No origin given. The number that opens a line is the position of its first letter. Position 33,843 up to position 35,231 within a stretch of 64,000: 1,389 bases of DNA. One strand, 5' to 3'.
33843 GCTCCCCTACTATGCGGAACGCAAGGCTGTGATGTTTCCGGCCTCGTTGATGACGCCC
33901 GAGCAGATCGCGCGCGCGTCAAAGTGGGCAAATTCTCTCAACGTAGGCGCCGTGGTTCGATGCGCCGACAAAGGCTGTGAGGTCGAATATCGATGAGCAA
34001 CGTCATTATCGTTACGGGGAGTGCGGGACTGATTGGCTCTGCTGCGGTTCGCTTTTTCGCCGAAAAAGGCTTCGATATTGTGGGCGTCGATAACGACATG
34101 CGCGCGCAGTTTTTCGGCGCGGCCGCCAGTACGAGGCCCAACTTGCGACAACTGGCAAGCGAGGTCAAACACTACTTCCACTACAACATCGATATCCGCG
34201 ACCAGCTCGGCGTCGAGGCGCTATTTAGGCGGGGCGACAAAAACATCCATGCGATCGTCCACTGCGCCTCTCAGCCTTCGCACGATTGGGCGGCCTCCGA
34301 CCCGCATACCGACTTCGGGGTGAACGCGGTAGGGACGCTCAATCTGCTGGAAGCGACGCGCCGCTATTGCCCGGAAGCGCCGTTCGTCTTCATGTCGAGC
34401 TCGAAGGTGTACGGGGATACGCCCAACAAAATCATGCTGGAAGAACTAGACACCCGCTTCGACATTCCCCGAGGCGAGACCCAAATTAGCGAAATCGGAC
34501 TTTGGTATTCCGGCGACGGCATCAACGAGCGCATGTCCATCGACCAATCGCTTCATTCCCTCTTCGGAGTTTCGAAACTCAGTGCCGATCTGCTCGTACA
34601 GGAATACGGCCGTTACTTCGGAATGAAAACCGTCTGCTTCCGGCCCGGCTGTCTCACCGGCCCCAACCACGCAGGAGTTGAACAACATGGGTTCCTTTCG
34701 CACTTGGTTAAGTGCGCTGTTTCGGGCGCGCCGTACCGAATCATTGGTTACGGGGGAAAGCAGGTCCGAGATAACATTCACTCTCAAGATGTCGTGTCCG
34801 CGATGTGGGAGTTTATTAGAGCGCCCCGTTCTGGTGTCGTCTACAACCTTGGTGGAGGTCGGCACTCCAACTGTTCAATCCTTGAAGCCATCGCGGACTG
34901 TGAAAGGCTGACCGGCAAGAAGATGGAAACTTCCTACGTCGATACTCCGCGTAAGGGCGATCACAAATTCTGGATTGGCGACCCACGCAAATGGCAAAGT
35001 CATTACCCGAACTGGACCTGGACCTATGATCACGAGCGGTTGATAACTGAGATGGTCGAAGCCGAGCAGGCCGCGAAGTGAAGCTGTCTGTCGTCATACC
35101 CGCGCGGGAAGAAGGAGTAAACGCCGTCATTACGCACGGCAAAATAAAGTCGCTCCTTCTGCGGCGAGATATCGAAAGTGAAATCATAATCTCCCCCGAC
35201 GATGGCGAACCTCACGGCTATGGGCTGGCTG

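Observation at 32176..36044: Self-contained plus-strand glycosylation insertion between scaffold and capsid genes, plus a second GT-C-like gene among the fibres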

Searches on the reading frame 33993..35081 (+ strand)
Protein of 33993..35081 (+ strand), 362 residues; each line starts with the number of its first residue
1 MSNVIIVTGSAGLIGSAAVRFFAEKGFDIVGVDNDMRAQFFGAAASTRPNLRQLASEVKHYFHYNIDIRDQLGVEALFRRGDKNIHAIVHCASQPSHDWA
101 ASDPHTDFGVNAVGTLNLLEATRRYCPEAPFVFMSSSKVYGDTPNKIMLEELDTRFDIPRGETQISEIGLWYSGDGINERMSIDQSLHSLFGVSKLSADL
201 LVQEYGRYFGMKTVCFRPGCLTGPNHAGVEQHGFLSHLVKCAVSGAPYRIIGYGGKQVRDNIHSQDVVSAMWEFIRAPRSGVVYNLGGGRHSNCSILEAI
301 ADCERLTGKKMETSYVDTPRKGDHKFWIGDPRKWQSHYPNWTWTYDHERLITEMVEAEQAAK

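Call 3: search_protein_families(library=pfam, proteins=[window:33993-35081:+], max_evalue=0.1)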
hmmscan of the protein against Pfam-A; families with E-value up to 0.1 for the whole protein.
window:33993-35081:+ (362 aa): 9 families
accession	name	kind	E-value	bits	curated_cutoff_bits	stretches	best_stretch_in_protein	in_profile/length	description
PF01370.27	Epimerase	-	4.4e-40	138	20.9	2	5-147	1-125/240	NAD dependent epimerase/dehydratase family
PF16363.11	GDP_Man_Dehyd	-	5.8e-29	102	27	2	6-150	1-143/332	GDP-mannose 4,6 dehydratase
PF04321.23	RmlD_sub_bind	-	4e-10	39.7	27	1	5-143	3-108/287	RmlD substrate binding domain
PF07993.18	NAD_binding_4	-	1.8e-08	34.3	20.1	1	76-244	80-231/258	Male sterility protein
PF01073.25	3Beta_HSD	-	0.00023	20.7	22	1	6-147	1-128/280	3-beta hydroxysteroid dehydrogenase/isomerase family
PF08659.16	KR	-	0.00036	20.9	22.6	1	5-137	3-137/180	KR domain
PF02719.21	Polysacc_synt_2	-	0.00049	19.8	20.2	1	5-139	1-131/293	Polysaccharide biosynthesis protein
PF00106.31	adh_short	-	0.00062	19.7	26.6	1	3-122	1-119/195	short chain dehydrogenase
PF13561.12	adh_short_C2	-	0.021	14.9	27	1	14-128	8-121/236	Enoyl-(Acyl carrier protein) reductase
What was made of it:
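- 33993..35081 (+): 362-aa extended SDR, CDP-tyvelose-2-epimerase-like, with Phe in place of the catalytic Tyr (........). PF01370, E 4e-40 (call 3).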

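Call 11: search_protein_families(library=ncbifam, proteins=[window:33993-35081:+], max_evalue=0.1)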
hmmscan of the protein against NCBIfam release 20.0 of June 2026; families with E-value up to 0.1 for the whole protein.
window:33993-35081:+ (362 aa): 54 families (the best 25 are shown)
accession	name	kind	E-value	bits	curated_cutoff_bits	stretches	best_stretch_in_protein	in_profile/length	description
TIGR01181.1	dTDP_gluc_dehyt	equivalog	3.1e-28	98.8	365.1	2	5-146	2-135/321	dTDP-glucose 4,6-dehydratase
TIGR01179.1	galE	equivalog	7.5e-27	94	262.3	2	5-164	2-149/332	UDP-glucose 4-epimerase GalE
NF007490.0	PRK10084.1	subfamily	5.1e-20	71.8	649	1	5-303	3-276/361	dTDP-glucose 4,6-dehydratase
NF007582.0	PRK10217.1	equivalog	4.8e-18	65.4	698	2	5-126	4-116/355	dTDP-glucose 4,6-dehydratase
NF007956.0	PRK10675.1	subfamily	1e-16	61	394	2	5-154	3-142/338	UDP-glucose 4-epimerase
TIGR02197.1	heptose_epim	equivalog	4.4e-15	55.6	274.6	2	5-146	1-124/316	ADP-glyceromanno-heptose 6-epimerase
TIGR02622.1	CDP_4_6_dhtase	equivalog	2.6e-11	43.3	278.45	1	4-153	6-146/352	CDP-glucose 4,6-dehydratase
TIGR04180.1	EDH_00030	hypoth_equivalog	4.4e-10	39.1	475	1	5-143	1-128/297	NAD-dependent 4,6-dehydratase LegB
NF043036.1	ErythonDh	equivalog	1.2e-09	37.8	325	1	5-146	3-135/321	D-erythronate dehydrogenase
TIGR04504.1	SDR_subfam_2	subfamily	1.7e-08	34.5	250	1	3-122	2-131/260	mycofactocin-coupled SDR family oxidoreductase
NF040491.1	SDR_subfam_4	equivalog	2.4e-07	30.7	265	1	4-81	2-79/256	mycofactocin-coupled SDR family oxidoreductase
NF008360.0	PRK11150.1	equivalog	8.5e-07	28.5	452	1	4-36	1-34/310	ADP-glyceromanno-heptose 6-epimerase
TIGR01214.1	rmlD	equivalog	1e-06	28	224.05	1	5-140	2-104/285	dTDP-4-dehydrorhamnose reductase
NF041015.1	UDPsulfquin_syn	equivalog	4.9e-06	25.7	575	1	5-150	3-157/384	UDP-sulfoquinovose synthase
NF047922.1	GDPFucSynFcl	equivalog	7e-06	25.7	500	0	191-310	134-256/308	GDP-L-fucose synthase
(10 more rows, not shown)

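Call 37: search_solved_structures(query=window:33993-35081:+, max_evalue=0.00001, show_alignments=2)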
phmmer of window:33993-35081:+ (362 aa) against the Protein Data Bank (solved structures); distinct sequences matched with E-value up to 0.00001: 66 (the best 60 are shown).
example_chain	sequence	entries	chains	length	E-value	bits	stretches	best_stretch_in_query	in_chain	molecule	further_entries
9rl0_E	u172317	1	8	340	1.2e-30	109.7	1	6-336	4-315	CDP-tyvelose 2-epimerase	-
1orr_A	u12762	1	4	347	4.6e-27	98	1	5-334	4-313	CDP-tyvelose-2-epimerase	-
2p5u_A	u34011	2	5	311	7.1e-19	71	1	5-151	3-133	UDP-glucose 4-epimerase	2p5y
1kep_A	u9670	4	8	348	4.2e-17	65.2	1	5-310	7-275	dTDP-D-glucose 4,6-dehydratase | DTDP-GLUCOSE 4,6-DEHYDRATASE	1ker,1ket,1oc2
2hun_A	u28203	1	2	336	3.5e-16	62.1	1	4-143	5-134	336aa long hypothetical dTDP-glucose 4,6-dehydratase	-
1g1a_A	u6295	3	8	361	3.8e-16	62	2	5-149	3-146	DTDP-D-GLUCOSE 4,6-DEHYDRATASE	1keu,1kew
8wov_B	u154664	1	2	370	4.4e-16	61.8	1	2-164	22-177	UDP-glucose 4-epimerase 2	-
8wow_A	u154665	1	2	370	4.6e-16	61.7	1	2-164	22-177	UDP-glucose 4-epimerase 2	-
8wop_A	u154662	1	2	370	5.6e-16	61.5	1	2-164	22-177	UDP-glucose 4-epimerase 2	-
4zrm_A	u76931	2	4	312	1.2e-15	60.3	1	189-331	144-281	UDP-glucose 4-epimerase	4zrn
6bi4_A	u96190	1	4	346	3.6e-15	58.8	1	188-356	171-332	dTDP-glucose 4,6-dehydratase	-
8du1_A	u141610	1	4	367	5.2e-15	58.3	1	3-297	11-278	dTDP-glucose 4,6-dehydratase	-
1bxk_A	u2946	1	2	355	2.4e-14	56.1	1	5-127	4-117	PROTEIN (DTDP-GLUCOSE 4,6-DEHYDRATASE)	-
7ys8_A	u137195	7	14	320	4.6e-14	55.2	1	6-145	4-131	UDP-glucose 4-epimerase | UDP-glucose 4-epimerase along with EC 5.1.3.2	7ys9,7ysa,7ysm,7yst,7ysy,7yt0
1i3k_A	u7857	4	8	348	1.5e-13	53.5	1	2-151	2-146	UDP-GLUCOSE 4-EPIMERASE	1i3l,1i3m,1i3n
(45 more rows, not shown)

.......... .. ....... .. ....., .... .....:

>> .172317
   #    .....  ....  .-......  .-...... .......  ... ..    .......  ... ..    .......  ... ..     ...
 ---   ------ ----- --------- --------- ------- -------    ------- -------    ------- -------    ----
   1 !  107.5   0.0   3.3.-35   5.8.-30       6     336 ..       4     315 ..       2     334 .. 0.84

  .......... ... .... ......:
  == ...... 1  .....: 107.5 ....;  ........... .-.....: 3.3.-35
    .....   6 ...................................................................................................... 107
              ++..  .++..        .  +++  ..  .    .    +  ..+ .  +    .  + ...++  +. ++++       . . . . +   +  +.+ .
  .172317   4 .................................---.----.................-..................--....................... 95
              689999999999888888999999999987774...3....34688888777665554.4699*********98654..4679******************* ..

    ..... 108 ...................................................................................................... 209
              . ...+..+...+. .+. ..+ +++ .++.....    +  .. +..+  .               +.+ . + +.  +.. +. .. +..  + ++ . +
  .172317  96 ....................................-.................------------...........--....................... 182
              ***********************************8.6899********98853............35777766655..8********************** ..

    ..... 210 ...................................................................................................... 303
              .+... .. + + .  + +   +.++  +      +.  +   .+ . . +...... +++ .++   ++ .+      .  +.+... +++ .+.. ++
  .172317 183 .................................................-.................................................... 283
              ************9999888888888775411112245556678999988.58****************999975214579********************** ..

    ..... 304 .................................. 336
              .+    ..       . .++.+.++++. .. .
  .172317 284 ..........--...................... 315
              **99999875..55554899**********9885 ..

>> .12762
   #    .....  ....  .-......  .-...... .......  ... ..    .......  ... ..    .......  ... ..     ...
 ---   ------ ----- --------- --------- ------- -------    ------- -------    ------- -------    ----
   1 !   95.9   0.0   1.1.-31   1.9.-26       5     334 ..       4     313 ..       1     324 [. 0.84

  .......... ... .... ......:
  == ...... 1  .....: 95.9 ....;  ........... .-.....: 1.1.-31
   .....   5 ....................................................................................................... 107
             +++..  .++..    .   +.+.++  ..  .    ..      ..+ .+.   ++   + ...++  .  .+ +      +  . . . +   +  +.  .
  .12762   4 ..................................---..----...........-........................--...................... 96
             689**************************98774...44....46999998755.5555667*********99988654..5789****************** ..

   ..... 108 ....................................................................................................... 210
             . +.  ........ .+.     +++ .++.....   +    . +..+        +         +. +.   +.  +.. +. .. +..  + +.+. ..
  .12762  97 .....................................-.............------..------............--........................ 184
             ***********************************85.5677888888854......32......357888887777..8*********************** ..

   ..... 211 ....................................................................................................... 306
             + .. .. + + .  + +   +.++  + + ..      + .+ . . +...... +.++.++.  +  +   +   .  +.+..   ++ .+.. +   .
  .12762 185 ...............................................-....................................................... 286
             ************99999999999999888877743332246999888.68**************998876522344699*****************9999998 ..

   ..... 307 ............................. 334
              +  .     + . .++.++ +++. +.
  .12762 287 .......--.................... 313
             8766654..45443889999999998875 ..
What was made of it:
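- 33993..35081 (+): Best solved relatives are CDP-tyvelose 2-epimerases 9rl0 and 1orr, E 1e-30 and 5e-27 (call 37).
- On Extended SDR, CDP-tyvelose/paratose 2-epimerase: 9rl0 and 1orr are the top hits (call 37). FGVSK aligns with YGCSK of TyvE (call 37).
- SDR: calls 3, 37.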

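Call 46: search_protein_representatives(protein=window:33993-35081:+)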
Query: 362 residues. Proteins with E-value up to 0.001 (for the whole library): 19820; up to 1e-10: 3907; up to 1e-30: 679. The best 150 are listed.
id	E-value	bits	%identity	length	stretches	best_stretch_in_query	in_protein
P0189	4.3e-124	430.4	56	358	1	4-357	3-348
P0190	6.5e-118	410.1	53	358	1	4-357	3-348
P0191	2.7e-115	401.5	55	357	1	5-358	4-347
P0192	1.2e-113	396.0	53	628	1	5-357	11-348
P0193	1.9e-110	385.5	53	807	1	4-354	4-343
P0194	2.2e-109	382.0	54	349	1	5-359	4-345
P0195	3.1e-109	381.5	51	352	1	3-346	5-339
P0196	5.0e-108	377.5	54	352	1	5-358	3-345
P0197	6.3e-105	367.3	53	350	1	6-352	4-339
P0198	3.2e-104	365.0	52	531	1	5-355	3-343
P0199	3.5e-104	364.9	48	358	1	5-359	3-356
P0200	3.5e-103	361.6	50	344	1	4-346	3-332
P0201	2.3e-101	355.6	60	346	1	4-287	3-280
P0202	4.8e-101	354.6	48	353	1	3-358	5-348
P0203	2.3e-100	352.3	51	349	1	4-357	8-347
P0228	1.7e-87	310.0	47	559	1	5-354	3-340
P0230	5.5e-87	308.3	47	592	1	5-359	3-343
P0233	9.5e-85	301.0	49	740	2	5-194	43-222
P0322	7.4e-63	228.9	50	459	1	3-248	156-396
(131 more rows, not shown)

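Call 48: search_protein_families(library=pfam, proteins=[P0192, P0193, P0198, P0228, P0230, P0233, P0322], max_evalue=0.001)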
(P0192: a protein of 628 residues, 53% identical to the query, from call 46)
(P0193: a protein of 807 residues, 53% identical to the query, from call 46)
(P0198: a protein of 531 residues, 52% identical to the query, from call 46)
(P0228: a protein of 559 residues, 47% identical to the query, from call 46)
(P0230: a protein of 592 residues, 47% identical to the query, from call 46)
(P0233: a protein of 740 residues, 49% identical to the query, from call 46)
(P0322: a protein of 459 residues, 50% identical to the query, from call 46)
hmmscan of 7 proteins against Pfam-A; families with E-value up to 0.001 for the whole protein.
P0192 (628 aa): 6 families
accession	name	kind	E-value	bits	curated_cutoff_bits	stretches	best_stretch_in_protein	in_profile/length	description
PF01370.27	Epimerase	-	7.3e-39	134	20.9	1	12-277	2-240/240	NAD dependent epimerase/dehydratase family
PF16363.11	GDP_Man_Dehyd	-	3.5e-29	102.7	27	1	12-327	1-315/332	GDP-mannose 4,6 dehydratase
PF01531.22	Glyco_transf_11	-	6.8e-16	58.8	23.9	1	444-605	113-279/298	Glycosyl transferase family 11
PF07993.18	NAD_binding_4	-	1.3e-11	44.5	20.1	1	85-235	85-232/258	Male sterility protein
PF04321.23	RmlD_sub_bind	-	1.3e-10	41.2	27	1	11-147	3-108/287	RmlD substrate binding domain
PF02719.21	Polysacc_synt_2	-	7.5e-07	29.1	20.2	1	12-143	2-131/293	Polysaccharide biosynthesis protein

P0193 (807 aa): 10 families
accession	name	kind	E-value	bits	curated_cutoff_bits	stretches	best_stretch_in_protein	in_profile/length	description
PF01370.27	Epimerase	-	9.2e-38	130.4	20.9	1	5-276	1-240/240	NAD dependent epimerase/dehydratase family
PF16363.11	GDP_Man_Dehyd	-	4.5e-29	102.4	27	1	6-341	1-330/332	GDP-mannose 4,6 dehydratase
PF00535.33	Glycos_transf_2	-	1.6e-20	74.1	23.3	1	579-706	1-129/168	Glycosyl transferase family 2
PF04321.23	RmlD_sub_bind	-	5.3e-12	45.8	27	1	4-139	2-106/287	RmlD substrate binding domain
PF02719.21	Polysacc_synt_2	-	1.2e-08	34.9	20.2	1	5-137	1-131/293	Polysaccharide biosynthesis protein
PF07993.18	NAD_binding_4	-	7.5e-08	32.3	20.1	1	82-240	88-239/258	Male sterility protein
PF13847.12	Methyltransf_31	-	3.3e-07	30.5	27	0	434-498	65-120/145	Methyltransferase domain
PF13489.12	Methyltransf_23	-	3.6e-06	27.2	27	1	378-527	15-164/164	Methyltransferase domain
PF10111.15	Glyco_tranf_2_2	-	3.4e-05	23.9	27.3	1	579-698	1-124/276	Glycosyltransferase like family 2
PF08242.18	Methyltransf_12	-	0.00043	21.4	30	0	391-477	1-98/98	Methyltransferase domain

P0198 (531 aa): 13 families
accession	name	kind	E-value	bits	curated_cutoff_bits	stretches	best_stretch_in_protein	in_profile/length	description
PF01370.27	Epimerase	-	9.9e-36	123.8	20.9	1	3-275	1-240/240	NAD dependent epimerase/dehydratase family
PF16363.11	GDP_Man_Dehyd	-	1.6e-26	94.1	27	1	4-288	1-261/332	GDP-mannose 4,6 dehydratase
PF13489.12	Methyltransf_23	-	9.5e-15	55.1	27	1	377-496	23-124/164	Methyltransferase domain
PF04321.23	RmlD_sub_bind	-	5.8e-11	42.4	27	1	1-144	1-111/287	RmlD substrate binding domain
PF07993.18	NAD_binding_4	-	5.8e-10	39.2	20.1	1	81-229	87-229/258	Male sterility protein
PF13649.12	Methyltransf_25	-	6e-10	40.1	27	1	380-469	1-97/97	Methyltransferase domain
PF08241.18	Methyltransf_11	-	1.3e-08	35.8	21.2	1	381-472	1-94/95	Methyltransferase domain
PF08242.18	Methyltransf_12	-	4.6e-08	34.1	30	1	381-471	1-98/98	Methyltransferase domain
PF02719.21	Polysacc_synt_2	-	2.5e-05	24.1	20.2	1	3-137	1-131/293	Polysaccharide biosynthesis protein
PF02353.26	CMAS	-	4e-05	23.5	27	1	379-472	65-163/273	Mycolic acid cyclopropane synthetase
PF01073.25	3Beta_HSD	-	8.2e-05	22.2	22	1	4-149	1-131/280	3-beta hydroxysteroid dehydrogenase/isomerase family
PF13847.12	Methyltransf_31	-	0.00013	22.1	27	1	379-487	6-128/145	Methyltransferase domain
PF05219.18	DREV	-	0.00045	19.9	26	1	378-445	96-160/265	DREV methyltransferase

P0228 (559 aa): 7 families
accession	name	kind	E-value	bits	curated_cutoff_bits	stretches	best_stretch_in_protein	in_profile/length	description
PF01370.27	Epimerase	-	8.8e-37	127.2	20.9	1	3-273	1-240/240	NAD dependent epimerase/dehydratase family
PF16363.11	GDP_Man_Dehyd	-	1.5e-21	77.7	27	1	4-300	1-273/332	GDP-mannose 4,6 dehydratase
PF04321.23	RmlD_sub_bind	-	6.9e-15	55.3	27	1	1-265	1-201/287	RmlD substrate binding domain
PF07993.18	NAD_binding_4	-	1e-09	38.4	20.1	1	84-237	88-239/258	Male sterility protein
PF05050.19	Methyltransf_21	-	3.7e-09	37.4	22.7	1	369-527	1-166/173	Methyltransferase FkbM domain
PF01073.25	3Beta_HSD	-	5.4e-05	22.8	22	1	5-176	2-157/280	3-beta hydroxysteroid dehydrogenase/isomerase family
PF00891.24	Methyltransf_2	-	0.00015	21.6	22.3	1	352-394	51-93/210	O-methyltransferase domain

P0230 (592 aa): 7 families
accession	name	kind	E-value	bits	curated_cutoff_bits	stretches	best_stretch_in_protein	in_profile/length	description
PF03808.19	Glyco_tran_WecG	-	1.6e-54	184.7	27.4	1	401-570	1-168/168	Glycosyl transferase WecG/TagA/CpsF family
PF01370.27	Epimerase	-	7.8e-38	130.7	20.9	1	3-271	1-240/240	NAD dependent epimerase/dehydratase family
PF16363.11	GDP_Man_Dehyd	-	4.4e-29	102.4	27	1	5-336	2-330/332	GDP-mannose 4,6 dehydratase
PF04321.23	RmlD_sub_bind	-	1.6e-14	54.1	27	1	1-261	1-200/287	RmlD substrate binding domain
PF07993.18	NAD_binding_4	-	4.5e-11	42.8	20.1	1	76-250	86-254/258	Male sterility protein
PF01073.25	3Beta_HSD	-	5.9e-10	39.1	22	1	5-140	2-126/280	3-beta hydroxysteroid dehydrogenase/isomerase family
PF02719.21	Polysacc_synt_2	-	4.8e-08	33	20.2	1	3-133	1-131/293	Polysaccharide biosynthesis protein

P0233 (740 aa): 7 families
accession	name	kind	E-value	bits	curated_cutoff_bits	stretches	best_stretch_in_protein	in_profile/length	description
PF01370.27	Epimerase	-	2.1e-33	116.1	20.9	2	43-186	1-127/240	NAD dependent epimerase/dehydratase family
PF16363.11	GDP_Man_Dehyd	-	1.1e-22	81.4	27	1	44-188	1-143/332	GDP-mannose 4,6 dehydratase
PF04321.23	RmlD_sub_bind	-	1.5e-10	41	27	1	42-178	2-106/287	RmlD substrate binding domain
PF07993.18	NAD_binding_4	-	1.3e-09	38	20.1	0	121-184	88-148/258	Male sterility protein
PF02719.21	Polysacc_synt_2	-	1.5e-06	28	20.2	1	43-176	1-131/293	Polysaccharide biosynthesis protein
PF14528.11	LAGLIDADG_3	-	5.6e-06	27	22.5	0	445-499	12-64/82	LAGLIDADG-like domain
PF00106.31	adh_short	-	1.1e-05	25.5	26.6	1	43-160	3-120/195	short chain dehydrogenase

P0322 (459 aa): 5 families
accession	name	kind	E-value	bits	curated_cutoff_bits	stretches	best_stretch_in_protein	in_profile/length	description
PF01370.27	Epimerase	-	4.5e-23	82.4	20.9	1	159-393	2-196/240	NAD dependent epimerase/dehydratase family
PF16363.11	GDP_Man_Dehyd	-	6.2e-18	65.8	27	1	159-298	1-136/332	GDP-mannose 4,6 dehydratase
PF04321.23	RmlD_sub_bind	-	4.6e-07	29.6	27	1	159-295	4-105/287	RmlD substrate binding domain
PF07993.18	NAD_binding_4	-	3.3e-05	23.6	20.1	1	242-377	91-215/258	Male sterility protein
PF01073.25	3Beta_HSD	-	0.0009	18.8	22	0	159-297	1-122/280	3-beta hydroxysteroid dehydrogenase/isomerase family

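Call 53: search_protein_families(library=phrogs, proteins=[window:33993-35081:+], max_evalue=0.01)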
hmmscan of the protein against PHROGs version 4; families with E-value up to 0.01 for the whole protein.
window:33993-35081:+ (362 aa): 2 families
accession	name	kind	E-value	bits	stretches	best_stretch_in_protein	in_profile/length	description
phrog_540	-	DNA, RNA and nucleotide metabolism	1.5e-38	133.7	1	2-323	292-560/715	nucleotide-sugar epimerase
phrog_16743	-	unknown function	0.0025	18.5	1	5-100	4-89/286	-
